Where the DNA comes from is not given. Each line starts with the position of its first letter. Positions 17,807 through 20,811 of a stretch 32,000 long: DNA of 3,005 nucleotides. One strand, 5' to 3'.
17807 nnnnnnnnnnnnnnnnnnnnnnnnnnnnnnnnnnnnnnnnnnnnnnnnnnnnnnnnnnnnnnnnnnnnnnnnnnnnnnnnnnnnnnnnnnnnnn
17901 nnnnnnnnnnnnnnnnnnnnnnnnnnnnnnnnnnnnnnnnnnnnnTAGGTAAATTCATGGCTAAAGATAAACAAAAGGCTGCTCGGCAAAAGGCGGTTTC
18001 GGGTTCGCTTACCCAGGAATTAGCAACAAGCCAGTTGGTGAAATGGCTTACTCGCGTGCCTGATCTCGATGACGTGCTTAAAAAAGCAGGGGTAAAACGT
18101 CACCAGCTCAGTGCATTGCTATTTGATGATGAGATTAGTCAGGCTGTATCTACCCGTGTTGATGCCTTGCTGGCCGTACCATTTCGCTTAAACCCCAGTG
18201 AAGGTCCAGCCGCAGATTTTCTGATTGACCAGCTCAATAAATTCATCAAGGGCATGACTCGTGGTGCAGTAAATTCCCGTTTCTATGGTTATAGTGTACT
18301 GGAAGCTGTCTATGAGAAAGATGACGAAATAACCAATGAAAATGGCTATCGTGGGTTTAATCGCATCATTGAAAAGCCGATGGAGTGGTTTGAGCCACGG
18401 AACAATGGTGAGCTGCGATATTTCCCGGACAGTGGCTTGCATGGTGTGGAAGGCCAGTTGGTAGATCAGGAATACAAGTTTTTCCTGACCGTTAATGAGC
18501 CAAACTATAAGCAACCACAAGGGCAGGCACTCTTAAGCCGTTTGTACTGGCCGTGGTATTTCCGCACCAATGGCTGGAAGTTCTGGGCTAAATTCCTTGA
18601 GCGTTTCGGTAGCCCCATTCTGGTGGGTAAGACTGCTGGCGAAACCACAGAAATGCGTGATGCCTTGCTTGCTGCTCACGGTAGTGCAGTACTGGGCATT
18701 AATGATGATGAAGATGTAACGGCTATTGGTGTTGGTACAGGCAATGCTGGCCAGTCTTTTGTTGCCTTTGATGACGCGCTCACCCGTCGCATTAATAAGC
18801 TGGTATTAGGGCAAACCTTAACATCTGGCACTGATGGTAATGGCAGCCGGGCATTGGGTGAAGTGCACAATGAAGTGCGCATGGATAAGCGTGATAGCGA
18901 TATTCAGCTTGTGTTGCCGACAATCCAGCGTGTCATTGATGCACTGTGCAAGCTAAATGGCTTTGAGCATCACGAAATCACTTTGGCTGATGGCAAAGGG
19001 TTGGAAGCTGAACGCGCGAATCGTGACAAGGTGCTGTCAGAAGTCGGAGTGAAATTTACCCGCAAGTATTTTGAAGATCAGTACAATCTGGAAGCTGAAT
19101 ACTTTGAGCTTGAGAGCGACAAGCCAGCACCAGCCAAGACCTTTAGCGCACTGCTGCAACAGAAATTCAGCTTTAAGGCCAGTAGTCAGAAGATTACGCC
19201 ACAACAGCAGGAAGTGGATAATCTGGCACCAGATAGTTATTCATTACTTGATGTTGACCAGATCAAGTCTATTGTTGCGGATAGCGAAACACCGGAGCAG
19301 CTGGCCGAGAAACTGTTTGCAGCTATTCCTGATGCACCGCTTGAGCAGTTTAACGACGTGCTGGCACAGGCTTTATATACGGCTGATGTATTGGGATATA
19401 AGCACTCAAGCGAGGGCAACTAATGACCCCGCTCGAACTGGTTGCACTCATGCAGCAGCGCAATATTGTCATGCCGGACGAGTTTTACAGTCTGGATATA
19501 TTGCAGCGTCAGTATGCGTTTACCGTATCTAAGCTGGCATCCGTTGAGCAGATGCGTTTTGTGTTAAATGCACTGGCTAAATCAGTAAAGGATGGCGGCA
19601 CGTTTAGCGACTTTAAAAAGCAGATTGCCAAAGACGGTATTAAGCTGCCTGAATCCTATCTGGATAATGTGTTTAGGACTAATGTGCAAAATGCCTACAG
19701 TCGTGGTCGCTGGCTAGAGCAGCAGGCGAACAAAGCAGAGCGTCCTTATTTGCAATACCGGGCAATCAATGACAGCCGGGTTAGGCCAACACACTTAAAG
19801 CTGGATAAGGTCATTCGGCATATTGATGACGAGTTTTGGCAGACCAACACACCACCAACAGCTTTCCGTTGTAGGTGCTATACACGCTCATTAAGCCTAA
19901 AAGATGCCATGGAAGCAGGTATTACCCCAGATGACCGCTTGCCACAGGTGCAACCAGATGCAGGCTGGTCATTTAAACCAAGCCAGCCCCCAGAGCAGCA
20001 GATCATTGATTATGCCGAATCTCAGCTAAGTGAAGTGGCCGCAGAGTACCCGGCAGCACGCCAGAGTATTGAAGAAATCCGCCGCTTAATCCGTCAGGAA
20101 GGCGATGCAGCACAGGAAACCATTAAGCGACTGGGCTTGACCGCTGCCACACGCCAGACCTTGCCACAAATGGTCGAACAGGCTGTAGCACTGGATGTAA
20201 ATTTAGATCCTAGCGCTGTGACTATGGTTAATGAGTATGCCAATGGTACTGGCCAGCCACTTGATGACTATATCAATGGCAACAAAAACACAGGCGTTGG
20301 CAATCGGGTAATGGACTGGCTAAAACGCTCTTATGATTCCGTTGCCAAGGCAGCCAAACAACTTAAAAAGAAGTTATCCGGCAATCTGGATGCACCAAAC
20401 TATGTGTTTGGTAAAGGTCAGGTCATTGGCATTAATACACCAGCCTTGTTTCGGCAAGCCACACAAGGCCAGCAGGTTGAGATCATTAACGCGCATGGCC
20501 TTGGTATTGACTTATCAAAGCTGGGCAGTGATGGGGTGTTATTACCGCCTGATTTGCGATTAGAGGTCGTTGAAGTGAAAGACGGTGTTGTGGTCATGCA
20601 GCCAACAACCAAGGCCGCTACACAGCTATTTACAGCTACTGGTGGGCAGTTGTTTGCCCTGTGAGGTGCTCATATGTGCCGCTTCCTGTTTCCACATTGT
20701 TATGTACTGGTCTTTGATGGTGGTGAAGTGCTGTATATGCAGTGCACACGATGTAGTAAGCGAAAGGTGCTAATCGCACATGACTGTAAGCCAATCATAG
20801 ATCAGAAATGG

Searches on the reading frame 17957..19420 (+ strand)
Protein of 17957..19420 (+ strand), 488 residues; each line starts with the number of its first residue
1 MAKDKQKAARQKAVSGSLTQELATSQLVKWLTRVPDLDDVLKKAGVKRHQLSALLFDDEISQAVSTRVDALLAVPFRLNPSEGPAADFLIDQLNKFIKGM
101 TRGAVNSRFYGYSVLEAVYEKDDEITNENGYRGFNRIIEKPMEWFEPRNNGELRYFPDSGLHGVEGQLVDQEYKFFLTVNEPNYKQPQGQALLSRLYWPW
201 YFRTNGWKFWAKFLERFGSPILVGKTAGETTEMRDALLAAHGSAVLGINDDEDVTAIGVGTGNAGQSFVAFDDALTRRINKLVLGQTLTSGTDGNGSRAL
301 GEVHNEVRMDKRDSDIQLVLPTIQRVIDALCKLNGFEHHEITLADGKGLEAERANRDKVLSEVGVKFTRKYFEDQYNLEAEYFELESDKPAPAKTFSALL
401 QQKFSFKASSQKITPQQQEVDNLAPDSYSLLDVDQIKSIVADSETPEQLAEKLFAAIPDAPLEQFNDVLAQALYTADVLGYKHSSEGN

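Call 10: search_protein_families(library=phrogs, proteins=[window:17957-19420:+], max_evalue=0.001)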
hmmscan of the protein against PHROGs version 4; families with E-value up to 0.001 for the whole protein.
window:17957-19420:+ (488 aa): 4 families
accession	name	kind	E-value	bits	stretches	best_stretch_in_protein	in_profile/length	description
phrog_113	-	head and packaging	1.6e-93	315.8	1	8-486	27-517/1272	portal protein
phrog_10231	-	unknown function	1.4e-17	65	1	265-484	20-254/256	-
phrog_35074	-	unknown function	1.1e-13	51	1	202-329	180-310/890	-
phrog_220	-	head and packaging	8.1e-05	21.7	1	259-319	671-731/1338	minor head protein and DNA pilot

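Call 11: search_protein_families(library=pfam, proteins=[window:17957-19420:+], max_evalue=0.001)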
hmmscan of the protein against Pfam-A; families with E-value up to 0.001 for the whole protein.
window:17957-19420:+ (488 aa): 1 family
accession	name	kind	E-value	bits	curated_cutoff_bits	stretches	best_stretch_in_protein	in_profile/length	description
PF06074.18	Portal_Mu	-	2.2e-67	228.2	23.9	1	54-378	7-336/336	Portal protein of Mu bacteriophage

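Call 82: search_dna_similar(query=window:17957-19420:+, collection=phages, mode=protein, max_rows=12)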
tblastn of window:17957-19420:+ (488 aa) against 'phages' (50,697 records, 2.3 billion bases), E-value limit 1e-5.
Records with a match: 368; places in all: 368; records where one place covers at least 80% of the query: 58.
Best place of each record, by identity: <60% 368.
By first word of the organism name: Pseudomonas 174; Ralstonia 95; Burkholderia 13; Bacteriophage 12; Porphyromonas 10; Escherichia 8; Stenotrophomonas 5; Yersinia 5; Bacillus 5; Klebsiella 3; and 26 more.
By host as written in the record: Ralstonia solanacearum 69; Pseudomonas aeruginosa 68; - 53; Pseudomonas aeruginosa PA14 33; Burkholderia sp. 7; Ralstonia solanacearum Race 3, Biovar 1 6; Yersinia pestis EV76-CN 4; Pseudomonas aeruginosa ST773 (NDM-1-producing) 3; and 100 more.
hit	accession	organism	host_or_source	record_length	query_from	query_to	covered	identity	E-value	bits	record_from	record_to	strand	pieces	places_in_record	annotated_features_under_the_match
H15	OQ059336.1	Psychrobacter phage vB_PmaS_Y8A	Psychrobacter sp.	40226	16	485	96%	38.2%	1e-100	337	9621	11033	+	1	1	portal protein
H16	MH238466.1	Pasteurella phage AFS-2018a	Pasteurella multocida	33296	34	486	93%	27.5%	4e-36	148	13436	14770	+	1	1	portal protein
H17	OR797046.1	Stenotrophomonas phage vB_SmaS_Bhz63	Stenotrophomonas maltophilia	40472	38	480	91%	27.8%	7e-26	117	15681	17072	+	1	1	putative portal protein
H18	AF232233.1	Pseudomonas phage B3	Pseudomonas aeruginosa PAO1 (ATCC 15692)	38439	17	486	96%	26.1%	1e-22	107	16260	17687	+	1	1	portal protein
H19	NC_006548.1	Pseudomonas phage B3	Pseudomonas aeruginosa PAO1 (ATCC 15692)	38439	17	486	96%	26.1%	1e-22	107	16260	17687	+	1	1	portal protein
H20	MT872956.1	Stenotrophomonas phage phiSHP3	Stenotrophomonas maltophilia c31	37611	37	480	91%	27.5%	1e-24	114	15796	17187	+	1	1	portal protein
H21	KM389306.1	Escherichia phage Phi06_2974 B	-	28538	34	483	92%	26.5%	9e-21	102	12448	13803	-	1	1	record has no annotation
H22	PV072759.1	Burkholderia phage vB_E433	Burkholderia sp.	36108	34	488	93%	26.1%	3e-25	115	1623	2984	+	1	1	hypothetical protein | minor head protein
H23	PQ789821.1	Burkholderia phage vB_E274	Burkholderia sp.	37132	34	488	93%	26.1%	3e-25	115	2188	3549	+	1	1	hypothetical protein | minor head protein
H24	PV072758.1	Burkholderia phage vB_E430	Burkholderia sp.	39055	34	488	93%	26.1%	3e-25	115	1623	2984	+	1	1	hypothetical protein | minor head protein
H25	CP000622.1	Burkholderia phage phiE255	Burkholderia thailandensis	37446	34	488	93%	26.1%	4e-25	115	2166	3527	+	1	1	gp3 | gp4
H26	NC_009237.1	Burkholderia phage phiE255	Burkholderia thailandensis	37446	34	488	93%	26.1%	4e-25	115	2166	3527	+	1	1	portal protein | minor head protein and DNA pilot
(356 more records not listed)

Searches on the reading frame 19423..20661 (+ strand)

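Call 10: search_protein_families(library=phrogs, proteins=[window:19423-20661:+], max_evalue=0.001)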
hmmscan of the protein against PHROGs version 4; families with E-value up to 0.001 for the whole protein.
window:19423-20661:+ (413 aa): 11 families
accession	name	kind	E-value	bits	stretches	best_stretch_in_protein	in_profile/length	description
phrog_220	-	head and packaging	2.9e-52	178.9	1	1-248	900-1168/1338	minor head protein and DNA pilot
phrog_28631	-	unknown function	1.3e-23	84.5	1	29-175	59-212/550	-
phrog_19194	-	unknown function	7.4e-14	52.3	1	59-158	102-201/438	-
phrog_6577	-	unknown function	1.1e-12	48.2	1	28-191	100-241/1066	-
phrog_35074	-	unknown function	2.4e-11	43.3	1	48-158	522-632/890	-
phrog_23416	-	unknown function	1.2e-10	41.9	1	60-156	77-173/459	-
phrog_595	-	head and packaging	3.1e-07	31.1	1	75-327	217-407/513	head maturation protease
phrog_3517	-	head and packaging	5.7e-07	30.1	1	85-154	240-325/371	head morphogenesis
phrog_324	-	head and packaging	0.00011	22.4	1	101-154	257-314/624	head morphogenesis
phrog_2468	-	head and packaging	0.00022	21.8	0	46-138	151-242/303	head morphogenesis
phrog_115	-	head and packaging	0.00031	21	1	49-154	212-314/665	minor head protein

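Call 11: search_protein_families(library=pfam, proteins=[window:19423-20661:+], max_evalue=0.001)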
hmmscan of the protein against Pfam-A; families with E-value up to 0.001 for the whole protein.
window:19423-20661:+ (413 aa): 1 family
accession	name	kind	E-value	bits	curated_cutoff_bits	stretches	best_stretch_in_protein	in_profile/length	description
PF04233.19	Phage_Mu_F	-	2.2e-24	86.8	29.6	1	47-153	3-110/112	Phage Mu protein F like protein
